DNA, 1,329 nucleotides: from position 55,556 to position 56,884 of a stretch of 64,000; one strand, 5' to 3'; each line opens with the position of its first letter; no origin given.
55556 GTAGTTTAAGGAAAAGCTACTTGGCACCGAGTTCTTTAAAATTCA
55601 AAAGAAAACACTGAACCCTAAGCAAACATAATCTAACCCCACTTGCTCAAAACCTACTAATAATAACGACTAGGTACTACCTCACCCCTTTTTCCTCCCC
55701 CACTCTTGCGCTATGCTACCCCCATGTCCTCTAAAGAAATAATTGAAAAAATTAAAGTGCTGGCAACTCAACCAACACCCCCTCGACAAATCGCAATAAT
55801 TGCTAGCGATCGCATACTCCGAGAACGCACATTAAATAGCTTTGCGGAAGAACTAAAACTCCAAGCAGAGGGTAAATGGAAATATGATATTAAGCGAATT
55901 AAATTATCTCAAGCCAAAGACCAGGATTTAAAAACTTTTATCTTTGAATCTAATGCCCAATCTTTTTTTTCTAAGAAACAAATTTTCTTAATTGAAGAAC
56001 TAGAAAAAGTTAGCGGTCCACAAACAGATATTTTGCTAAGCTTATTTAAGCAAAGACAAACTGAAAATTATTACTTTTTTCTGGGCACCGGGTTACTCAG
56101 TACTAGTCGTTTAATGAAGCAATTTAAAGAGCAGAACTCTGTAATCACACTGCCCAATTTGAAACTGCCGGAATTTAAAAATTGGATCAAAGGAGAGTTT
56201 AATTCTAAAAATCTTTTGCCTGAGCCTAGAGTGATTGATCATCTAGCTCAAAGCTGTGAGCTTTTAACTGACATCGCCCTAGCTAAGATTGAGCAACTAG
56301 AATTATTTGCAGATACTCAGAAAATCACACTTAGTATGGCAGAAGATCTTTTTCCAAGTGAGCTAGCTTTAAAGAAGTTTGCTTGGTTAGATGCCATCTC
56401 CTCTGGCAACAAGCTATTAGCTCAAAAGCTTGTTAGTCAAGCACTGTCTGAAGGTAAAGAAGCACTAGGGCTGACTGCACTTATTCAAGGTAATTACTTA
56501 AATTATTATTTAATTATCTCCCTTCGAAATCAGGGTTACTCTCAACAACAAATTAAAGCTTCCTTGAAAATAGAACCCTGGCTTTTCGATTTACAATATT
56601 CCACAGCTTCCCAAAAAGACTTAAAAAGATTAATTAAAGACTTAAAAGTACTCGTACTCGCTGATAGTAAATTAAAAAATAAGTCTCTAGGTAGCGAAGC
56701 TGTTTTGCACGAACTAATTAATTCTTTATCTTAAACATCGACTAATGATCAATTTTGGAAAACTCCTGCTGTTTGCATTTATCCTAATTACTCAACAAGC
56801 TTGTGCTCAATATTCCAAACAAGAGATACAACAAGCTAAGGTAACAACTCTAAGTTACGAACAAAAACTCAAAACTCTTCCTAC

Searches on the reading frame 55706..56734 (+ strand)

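Call 61: search_protein_families(library=pfam, proteins=[window:55706-56734:+], max_evalue=0.001)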
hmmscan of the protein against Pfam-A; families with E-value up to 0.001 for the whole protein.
window:55706-56734:+ (342 aa): 1 family
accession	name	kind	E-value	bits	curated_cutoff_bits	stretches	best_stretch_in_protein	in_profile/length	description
PF21694.2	DNA_pol3_delta_C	-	3.1e-12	47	27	1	225-337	5-117/121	DNA polymerase III delta subunit, C-terminal domain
